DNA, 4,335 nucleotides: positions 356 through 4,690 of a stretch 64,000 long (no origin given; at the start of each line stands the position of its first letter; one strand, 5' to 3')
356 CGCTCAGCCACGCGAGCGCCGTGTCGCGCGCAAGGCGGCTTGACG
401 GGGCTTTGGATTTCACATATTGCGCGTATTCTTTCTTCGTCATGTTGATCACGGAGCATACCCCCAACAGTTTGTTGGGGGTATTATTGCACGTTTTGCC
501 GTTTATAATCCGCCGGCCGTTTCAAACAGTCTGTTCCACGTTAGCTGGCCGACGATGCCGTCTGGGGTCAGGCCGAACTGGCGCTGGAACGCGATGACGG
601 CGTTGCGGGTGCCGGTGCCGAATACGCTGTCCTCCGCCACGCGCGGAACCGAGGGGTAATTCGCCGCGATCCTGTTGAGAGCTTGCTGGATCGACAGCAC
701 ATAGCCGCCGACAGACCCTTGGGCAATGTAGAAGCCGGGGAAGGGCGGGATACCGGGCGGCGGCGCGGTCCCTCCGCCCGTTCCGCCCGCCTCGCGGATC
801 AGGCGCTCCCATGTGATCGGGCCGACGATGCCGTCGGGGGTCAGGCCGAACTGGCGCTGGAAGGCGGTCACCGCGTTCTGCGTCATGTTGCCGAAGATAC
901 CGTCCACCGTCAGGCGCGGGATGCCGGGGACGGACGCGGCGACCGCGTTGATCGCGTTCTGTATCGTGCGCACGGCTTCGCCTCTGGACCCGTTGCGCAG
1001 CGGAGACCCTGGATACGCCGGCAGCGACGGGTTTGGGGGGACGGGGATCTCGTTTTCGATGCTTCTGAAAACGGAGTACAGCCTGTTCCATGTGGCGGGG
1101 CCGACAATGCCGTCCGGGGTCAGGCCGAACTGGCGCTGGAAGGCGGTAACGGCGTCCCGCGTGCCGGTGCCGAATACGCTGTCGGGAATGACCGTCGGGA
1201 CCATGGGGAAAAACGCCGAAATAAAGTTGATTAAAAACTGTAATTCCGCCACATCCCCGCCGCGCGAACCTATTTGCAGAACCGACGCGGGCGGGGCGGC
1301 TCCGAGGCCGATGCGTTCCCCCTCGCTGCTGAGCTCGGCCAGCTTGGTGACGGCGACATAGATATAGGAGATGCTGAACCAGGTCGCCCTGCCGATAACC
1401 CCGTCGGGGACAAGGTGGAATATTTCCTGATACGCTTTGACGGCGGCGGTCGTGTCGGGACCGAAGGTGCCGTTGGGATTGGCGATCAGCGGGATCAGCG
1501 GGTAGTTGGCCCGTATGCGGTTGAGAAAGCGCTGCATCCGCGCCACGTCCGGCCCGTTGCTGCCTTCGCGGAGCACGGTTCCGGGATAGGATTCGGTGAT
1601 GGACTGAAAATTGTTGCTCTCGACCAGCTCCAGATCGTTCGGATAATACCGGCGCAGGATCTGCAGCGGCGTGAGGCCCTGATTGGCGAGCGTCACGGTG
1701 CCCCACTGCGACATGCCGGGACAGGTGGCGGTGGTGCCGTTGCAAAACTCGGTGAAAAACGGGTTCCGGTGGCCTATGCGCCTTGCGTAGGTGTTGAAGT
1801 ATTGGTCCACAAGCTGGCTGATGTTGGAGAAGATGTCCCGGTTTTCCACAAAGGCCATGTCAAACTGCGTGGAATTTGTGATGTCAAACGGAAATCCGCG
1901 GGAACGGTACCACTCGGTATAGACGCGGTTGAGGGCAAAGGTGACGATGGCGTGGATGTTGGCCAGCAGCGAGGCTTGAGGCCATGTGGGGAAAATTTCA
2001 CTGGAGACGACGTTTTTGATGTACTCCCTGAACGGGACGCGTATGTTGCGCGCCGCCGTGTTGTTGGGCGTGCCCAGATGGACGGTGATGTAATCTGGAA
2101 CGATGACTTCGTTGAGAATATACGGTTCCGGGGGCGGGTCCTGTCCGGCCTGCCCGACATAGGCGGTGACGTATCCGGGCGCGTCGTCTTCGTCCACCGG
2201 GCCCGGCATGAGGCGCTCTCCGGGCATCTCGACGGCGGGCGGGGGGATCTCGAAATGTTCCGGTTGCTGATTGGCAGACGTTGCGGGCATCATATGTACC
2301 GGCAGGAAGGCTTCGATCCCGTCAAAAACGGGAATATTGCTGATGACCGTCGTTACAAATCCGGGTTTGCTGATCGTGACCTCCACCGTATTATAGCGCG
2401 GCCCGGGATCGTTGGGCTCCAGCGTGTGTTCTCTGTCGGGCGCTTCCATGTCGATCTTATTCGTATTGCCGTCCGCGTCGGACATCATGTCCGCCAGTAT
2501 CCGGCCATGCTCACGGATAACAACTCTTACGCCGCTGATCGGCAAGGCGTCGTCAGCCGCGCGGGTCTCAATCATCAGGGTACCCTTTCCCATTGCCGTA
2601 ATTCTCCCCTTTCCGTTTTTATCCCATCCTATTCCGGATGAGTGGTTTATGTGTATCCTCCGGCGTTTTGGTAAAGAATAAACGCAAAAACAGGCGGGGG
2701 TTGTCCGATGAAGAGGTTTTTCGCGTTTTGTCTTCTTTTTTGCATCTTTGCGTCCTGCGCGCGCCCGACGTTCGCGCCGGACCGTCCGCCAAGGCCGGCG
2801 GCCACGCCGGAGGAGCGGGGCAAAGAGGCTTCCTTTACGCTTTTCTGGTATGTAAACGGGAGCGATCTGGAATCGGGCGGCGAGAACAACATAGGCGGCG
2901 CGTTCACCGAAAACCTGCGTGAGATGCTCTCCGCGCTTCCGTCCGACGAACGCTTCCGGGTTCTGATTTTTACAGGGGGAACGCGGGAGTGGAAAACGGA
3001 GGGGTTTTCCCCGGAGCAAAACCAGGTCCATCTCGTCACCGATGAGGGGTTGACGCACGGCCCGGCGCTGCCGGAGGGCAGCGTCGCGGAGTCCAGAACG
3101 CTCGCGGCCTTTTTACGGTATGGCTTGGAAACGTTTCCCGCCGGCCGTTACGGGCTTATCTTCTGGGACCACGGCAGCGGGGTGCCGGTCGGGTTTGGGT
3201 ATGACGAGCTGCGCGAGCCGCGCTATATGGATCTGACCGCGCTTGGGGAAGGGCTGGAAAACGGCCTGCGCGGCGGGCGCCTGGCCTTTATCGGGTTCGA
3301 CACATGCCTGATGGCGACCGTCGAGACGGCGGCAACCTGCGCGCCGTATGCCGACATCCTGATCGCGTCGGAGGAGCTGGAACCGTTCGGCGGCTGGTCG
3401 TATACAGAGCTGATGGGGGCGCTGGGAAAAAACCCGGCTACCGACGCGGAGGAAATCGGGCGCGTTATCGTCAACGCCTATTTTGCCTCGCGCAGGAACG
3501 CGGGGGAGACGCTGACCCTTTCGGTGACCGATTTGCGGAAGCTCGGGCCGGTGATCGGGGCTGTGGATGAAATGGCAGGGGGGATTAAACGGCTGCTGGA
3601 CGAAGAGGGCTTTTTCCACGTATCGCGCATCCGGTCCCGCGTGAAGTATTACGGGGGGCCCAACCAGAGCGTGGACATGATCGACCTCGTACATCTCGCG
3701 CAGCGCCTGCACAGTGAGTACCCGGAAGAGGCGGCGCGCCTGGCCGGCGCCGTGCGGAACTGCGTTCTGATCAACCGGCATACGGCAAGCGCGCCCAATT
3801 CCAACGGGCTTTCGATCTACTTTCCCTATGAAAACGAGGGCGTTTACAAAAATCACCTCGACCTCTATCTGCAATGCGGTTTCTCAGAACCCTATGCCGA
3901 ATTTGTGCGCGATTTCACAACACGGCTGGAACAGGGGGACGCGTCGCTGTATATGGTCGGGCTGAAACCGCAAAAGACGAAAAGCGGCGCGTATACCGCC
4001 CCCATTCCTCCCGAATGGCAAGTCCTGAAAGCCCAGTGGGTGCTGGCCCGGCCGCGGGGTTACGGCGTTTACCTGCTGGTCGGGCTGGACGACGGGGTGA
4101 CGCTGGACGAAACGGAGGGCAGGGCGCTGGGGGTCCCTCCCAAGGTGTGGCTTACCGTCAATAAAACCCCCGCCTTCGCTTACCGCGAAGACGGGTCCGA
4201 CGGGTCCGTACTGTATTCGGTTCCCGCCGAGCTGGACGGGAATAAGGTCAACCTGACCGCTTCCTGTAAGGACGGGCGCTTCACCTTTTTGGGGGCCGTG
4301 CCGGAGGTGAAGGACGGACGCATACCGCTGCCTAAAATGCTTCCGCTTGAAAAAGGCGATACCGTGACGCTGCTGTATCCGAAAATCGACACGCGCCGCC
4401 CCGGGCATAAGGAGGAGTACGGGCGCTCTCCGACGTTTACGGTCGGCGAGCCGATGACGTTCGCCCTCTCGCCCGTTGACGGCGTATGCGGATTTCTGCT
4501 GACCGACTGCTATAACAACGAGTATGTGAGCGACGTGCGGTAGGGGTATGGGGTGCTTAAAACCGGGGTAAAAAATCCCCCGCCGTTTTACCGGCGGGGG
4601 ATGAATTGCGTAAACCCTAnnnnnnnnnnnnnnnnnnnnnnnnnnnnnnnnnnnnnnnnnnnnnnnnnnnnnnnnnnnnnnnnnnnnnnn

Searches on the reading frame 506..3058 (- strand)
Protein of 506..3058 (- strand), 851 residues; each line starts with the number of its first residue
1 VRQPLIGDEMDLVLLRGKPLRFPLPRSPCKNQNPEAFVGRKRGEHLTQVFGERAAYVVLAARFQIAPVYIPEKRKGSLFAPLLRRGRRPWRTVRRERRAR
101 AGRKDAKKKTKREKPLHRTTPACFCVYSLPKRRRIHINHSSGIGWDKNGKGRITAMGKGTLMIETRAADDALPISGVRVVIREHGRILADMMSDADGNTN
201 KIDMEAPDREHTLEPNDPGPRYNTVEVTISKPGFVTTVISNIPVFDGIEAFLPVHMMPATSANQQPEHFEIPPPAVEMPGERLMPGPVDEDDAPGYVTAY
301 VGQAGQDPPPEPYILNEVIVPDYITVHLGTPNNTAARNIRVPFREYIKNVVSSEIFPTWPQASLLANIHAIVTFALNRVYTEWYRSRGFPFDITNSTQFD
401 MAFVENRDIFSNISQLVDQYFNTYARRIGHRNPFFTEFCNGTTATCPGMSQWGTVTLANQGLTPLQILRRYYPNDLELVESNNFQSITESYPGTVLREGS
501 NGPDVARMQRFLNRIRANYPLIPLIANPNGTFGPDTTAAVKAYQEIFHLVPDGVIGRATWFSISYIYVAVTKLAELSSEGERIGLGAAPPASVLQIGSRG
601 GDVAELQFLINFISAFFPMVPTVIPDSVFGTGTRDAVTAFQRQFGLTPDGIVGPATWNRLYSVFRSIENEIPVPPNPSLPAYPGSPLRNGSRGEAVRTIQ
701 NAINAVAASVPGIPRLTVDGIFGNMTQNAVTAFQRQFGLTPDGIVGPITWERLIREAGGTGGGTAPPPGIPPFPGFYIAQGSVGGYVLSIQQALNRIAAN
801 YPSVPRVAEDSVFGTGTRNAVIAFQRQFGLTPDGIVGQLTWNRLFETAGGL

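Call 8: search_protein_families(library=ncbifam, proteins=[window:506-3058:-], max_evalue=0.00001)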
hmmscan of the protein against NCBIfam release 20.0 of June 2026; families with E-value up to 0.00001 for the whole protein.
window:506-3058:- (851 aa): 7 families
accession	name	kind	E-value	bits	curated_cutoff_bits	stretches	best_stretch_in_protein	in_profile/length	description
TIGR02869.1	spore_SleB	equivalog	7.8e-38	130.4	236.5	3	687-753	7-68/201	spore cortex-lytic enzyme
NF052335.1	PdgHdaseHSB129560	equivalog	1.7e-29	103.2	500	2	687-754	200-262/330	peptidoglycan hydrolase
NF052336.1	PdgHdaseHSB100310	equivalog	1.1e-26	94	500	2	689-754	187-247/316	peptidoglycan hydrolase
NF038080.1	PG_bind_siph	domain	9.5e-15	54.7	55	0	625-661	36-75/76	peptidoglycan-binding protein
TIGR02669.1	SpoIID_LytB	domain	1.8e-08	34.7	83.3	0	448-474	239-265/270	SpoIID/LytB domain-containing protein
NF007891.0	PRK10594.1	equivalog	9.4e-08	31.3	425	0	634-660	323-349/617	L,D-transpeptidase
NF052377.1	lmo1851_S41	exception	9.5e-07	27.8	725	0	683-753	380-445/468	lmo1851 family serine protease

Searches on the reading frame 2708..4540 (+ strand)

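Call 41: search_protein_families(library=pfam, proteins=[window:2708-4540:+], max_evalue=0.00001)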
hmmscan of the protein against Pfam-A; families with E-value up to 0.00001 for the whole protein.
window:2708-4540:+ (611 aa): 1 family
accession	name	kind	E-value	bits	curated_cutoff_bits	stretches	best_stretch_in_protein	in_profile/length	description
PF03415.19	Peptidase_C11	-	6.7e-33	115.1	25.8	1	58-348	5-294/359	Clostripain family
